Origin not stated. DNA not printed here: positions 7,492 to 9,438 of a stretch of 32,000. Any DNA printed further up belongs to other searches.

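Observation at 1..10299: Two tandem cassettes of two-component sensor, Tat flavoenzyme and membrane pentahaem cytochrome: candidate substrate-inducible extracytoplasmic reductases of unknown substrate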

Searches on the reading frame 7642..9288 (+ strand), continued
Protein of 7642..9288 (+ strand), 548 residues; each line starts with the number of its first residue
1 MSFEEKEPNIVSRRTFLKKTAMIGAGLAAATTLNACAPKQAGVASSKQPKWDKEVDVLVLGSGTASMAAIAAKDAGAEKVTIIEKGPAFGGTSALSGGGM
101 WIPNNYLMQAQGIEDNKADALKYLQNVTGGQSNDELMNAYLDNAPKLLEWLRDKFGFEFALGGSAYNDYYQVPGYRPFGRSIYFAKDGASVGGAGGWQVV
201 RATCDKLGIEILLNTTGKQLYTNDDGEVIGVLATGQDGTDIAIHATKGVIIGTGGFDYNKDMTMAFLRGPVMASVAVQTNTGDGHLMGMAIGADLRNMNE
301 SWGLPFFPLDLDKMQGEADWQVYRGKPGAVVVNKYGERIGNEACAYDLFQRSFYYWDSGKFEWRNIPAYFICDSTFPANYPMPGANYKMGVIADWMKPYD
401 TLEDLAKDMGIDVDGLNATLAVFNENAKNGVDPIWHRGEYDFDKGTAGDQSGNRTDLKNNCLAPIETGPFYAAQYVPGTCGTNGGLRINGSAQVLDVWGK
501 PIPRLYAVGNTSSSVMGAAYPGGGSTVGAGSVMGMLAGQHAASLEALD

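Call 47: find_encoding_contigs(protein=P0057, flank=8000, max_places=2)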
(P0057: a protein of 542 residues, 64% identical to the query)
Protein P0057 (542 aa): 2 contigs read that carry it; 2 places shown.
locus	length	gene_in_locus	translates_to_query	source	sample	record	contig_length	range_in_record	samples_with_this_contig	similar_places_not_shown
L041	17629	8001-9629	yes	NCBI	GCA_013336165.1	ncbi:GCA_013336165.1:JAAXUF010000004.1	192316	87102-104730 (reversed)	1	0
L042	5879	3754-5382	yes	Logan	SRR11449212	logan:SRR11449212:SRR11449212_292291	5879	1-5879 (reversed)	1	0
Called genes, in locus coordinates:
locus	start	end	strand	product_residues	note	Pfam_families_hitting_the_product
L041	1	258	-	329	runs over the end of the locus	PF00962:A_deaminase, PF07969:Amidohydro_3 (weak)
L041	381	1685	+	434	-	PF01306:LacY_symp (weak), PF07690:MFS_1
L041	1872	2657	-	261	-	-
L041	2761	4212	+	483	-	PF12282:GAF_PdtaS, PF07536:HWE_HK, PF07568:HisKA_2, PF13581:HATPase_c_2, PF02518:HATPase_c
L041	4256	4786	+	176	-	PF00072:Response_reg, PF03861:ANTAR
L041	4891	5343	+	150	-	PF01047:MarR (weak), PF13404:HTH_AsnC-type, PF13412:HTH_24, PF09339:HTH_IclR (weak), PF01037:AsnC_trans_reg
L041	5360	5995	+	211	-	PF01810:LysE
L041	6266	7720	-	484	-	PF00196:GerE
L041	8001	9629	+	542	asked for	PF00890:FAD_binding_2, PF12831:FAD_oxidored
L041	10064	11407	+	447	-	PF02754:CCG, PF13183:Fer4_8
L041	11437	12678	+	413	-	PF00310:GATase_2 (weak), PF13522:GATase_6 (faint), PF13537:GATase_7 (faint)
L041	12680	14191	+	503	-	PF00037:Fer4 (faint), PF01645:Glu_synthase, PF00478:IMPDH (weak), PF04898:Glu_syn_central, PF01070:FMN_dh (weak)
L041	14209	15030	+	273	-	PF01493:GXGXG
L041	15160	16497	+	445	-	PF03951:Gln-synt_N, PF00120:Gln-synt_C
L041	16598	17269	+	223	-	PF00486:Trans_reg_C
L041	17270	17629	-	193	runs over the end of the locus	PF13489:Methyltransf_23, PF01209:Ubie_methyltran, PF13847:Methyltransf_31, PF08241:Methyltransf_11, PF08242:Methyltransf_12, PF13649:Methyltransf_25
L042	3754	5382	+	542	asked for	PF00890:FAD_binding_2, PF12831:FAD_oxidored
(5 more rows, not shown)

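Call 48: find_encoding_contigs(protein=P0026, flank=8000, max_places=2)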
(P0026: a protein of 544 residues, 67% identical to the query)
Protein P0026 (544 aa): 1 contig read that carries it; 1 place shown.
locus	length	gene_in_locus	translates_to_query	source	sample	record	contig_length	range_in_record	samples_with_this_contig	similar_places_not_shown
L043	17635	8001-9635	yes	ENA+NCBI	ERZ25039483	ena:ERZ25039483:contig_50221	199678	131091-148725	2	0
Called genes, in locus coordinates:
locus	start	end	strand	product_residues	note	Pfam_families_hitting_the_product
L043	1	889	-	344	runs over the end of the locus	PF01118:Semialdhyde_dh, PF22698:Semialdhyde_dhC_1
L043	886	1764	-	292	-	PF22626:LysX_preATP_grasp, PF02655:ATP-grasp_3 (weak), PF02786:CPSase_L_D2 (weak), PF08443:RimK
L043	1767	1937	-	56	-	PF08274:Zn_Ribbon_YjdM (faint), PF21344:Zn_ribbon_LysW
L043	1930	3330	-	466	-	PF00206:Lyase_1, PF14698:ASL_C2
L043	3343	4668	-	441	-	PF00764:Arginosuc_synth, PF20979:Arginosuc_syn_C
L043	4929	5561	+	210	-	PF08448:PAS_4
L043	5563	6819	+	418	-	PF01590:GAF (faint), PF13185:GAF_2 (faint), PF07730:HisKA_3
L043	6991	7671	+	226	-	PF00072:Response_reg, PF00196:GerE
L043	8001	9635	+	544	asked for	PF00890:FAD_binding_2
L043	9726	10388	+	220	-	PF03264:Cytochrom_NNT (weak), PF14537:Cytochrom_c3_2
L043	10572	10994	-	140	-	PF00383:dCMP_cyt_deam_1, PF14437:MafB19-deam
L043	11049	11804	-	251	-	PF02463:SMC_N (faint), PF00005:ABC_tran, PF13304:AAA_21 (faint)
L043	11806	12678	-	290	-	PF00528:BPD_transp_1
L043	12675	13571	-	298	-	PF00528:BPD_transp_1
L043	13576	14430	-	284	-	PF12849:PBP_like_2, PF12727:PBP_like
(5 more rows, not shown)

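Call 85: search_protein_families(library=pfam, proteins=[L041:6266-7720:-, L041:10064-11407:+], max_evalue=0.001)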
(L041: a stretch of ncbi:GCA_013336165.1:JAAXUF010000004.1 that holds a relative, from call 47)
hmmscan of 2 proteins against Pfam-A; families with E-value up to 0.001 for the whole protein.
L041:6266-7720:- (484 aa): 1 family
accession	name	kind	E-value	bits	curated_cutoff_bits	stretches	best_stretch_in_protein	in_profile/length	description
PF00196.25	GerE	-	1.7e-15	56.8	23.5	1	417-471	3-57/57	Bacterial regulatory proteins, luxR family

L041:10064-11407:+ (447 aa): 5 families
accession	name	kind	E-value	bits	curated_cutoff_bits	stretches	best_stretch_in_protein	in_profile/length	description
PF02754.22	CCG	-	6.9e-31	106.6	20.6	2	149-239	1-84/85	Cysteine-rich domain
PF13183.11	Fer4_8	-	1e-07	32.8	27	1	311-372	3-68/68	4Fe-4S dicluster domain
PF13534.11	Fer4_17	-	4.6e-05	24.3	22.2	1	312-372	1-60/61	4Fe-4S dicluster domain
PF13237.11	Fer4_10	-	5.8e-05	23.4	25.5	1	311-368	7-52/53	4Fe-4S dicluster domain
PF13187.11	Fer4_9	-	0.00015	22.1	27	1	312-371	1-50/52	4Fe-4S dicluster domain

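Call 87: find_encoding_contigs(protein=P0042, flank=5000, max_places=1)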
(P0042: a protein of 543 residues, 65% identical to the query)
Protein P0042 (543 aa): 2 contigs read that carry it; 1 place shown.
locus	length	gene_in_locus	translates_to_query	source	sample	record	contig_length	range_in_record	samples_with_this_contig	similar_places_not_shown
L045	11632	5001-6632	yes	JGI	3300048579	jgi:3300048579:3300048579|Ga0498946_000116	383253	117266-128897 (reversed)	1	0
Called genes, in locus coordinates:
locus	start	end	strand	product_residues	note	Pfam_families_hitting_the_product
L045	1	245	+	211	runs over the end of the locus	PF04854:DUF624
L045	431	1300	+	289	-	PF02086:MethyltransfD12 (faint), PF13847:Methyltransf_31 (faint), PF01555:N6_N4_Mtase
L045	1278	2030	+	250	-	PF14511:RE_EcoO109I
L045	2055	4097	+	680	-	PF08448:PAS_4 (faint), PF13185:GAF_2 (faint), PF01590:GAF (weak), PF13492:GAF_3 (faint), PF07730:HisKA_3, PF02518:HATPase_c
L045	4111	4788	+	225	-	PF00072:Response_reg, PF00196:GerE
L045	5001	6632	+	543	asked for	PF00890:FAD_binding_2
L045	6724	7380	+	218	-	PF03264:Cytochrom_NNT (faint), PF14537:Cytochrom_c3_2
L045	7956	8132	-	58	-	-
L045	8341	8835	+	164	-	PF05706:CDKN3 (weak), PF00102:Y_phosphatase (faint), PF00782:DSPc, PF22784:PTP-SAK, PF22785:Tc-R-P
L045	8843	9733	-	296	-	PF00781:DAGK_cat, PF19279:YegS_C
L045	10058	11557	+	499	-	PF01663:Phosphodiest, PF01676:Metalloenzyme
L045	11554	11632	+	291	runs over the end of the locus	-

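Call 88: find_encoding_contigs(protein=P0058, flank=5000, max_places=1)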
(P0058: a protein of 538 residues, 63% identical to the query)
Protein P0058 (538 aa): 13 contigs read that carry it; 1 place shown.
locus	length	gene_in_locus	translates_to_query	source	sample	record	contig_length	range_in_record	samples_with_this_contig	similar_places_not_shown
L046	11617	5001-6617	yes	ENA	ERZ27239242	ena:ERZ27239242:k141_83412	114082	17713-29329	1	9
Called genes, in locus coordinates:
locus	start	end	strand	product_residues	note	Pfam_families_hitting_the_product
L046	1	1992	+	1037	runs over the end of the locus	PF02811:PHP, PF07733:DNA_pol3_alpha, PF17657:DNA_pol3_finger, PF14579:HHH_6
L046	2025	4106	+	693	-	PF08448:PAS_4, PF13426:PAS_9 (faint), PF01590:GAF (weak), PF13185:GAF_2 (weak), PF07730:HisKA_3, PF02518:HATPase_c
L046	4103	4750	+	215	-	PF00072:Response_reg, PF00196:GerE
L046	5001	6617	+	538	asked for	PF00890:FAD_binding_2, PF01266:DAO (weak), PF12831:FAD_oxidored (faint)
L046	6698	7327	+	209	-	PF14522:Cytochrome_C7 (faint), PF03264:Cytochrom_NNT (weak), PF02085:Cytochrom_CIII (faint), PF14537:Cytochrom_c3_2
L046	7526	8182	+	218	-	PF04854:DUF624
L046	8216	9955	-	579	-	PF00581:Rhodanese, PF04273:BLH_phosphatase (faint), PF00581:Rhodanese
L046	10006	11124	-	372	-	PF14522:Cytochrome_C7 (faint), PF14537:Cytochrom_c3_2 (faint)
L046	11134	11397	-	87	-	-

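Call 89: find_encoding_contigs(protein=P0092, flank=5000, max_places=1)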
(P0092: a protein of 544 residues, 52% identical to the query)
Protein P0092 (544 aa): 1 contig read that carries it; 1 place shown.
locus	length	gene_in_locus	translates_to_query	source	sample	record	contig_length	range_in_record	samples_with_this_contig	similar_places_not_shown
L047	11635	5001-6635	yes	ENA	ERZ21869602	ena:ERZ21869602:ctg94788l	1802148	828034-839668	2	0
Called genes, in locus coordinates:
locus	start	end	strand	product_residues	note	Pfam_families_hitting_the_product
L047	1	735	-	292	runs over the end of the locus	PF00892:EamA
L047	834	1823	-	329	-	PF01208:URO-D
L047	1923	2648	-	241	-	PF00392:GntR, PF07729:FCD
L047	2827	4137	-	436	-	PF00376:MerR, PF13411:MerR_1, PF09278:MerR-DNA-bind, PF06445:GyrI-like, PF14526:Cass2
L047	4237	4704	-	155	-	PF03061:4HBT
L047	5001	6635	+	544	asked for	PF00890:FAD_binding_2, PF01266:DAO (faint), PF12831:FAD_oxidored (faint)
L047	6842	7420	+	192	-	PF03264:Cytochrom_NNT, PF14522:Cytochrome_C7 (faint), PF14537:Cytochrom_c3_2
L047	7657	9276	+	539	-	PF00672:HAMP, PF01590:GAF (weak), PF13185:GAF_2 (weak), PF13492:GAF_3 (weak), PF07730:HisKA_3, PF02518:HATPase_c, PF13581:HATPase_c_2 (faint)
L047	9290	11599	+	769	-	PF00072:Response_reg, PF01946:Thi4 (faint), PF00196:GerE, PF03486:HI0933_like (faint), PF00890:FAD_binding_2, PF01266:DAO, PF12831:FAD_oxidored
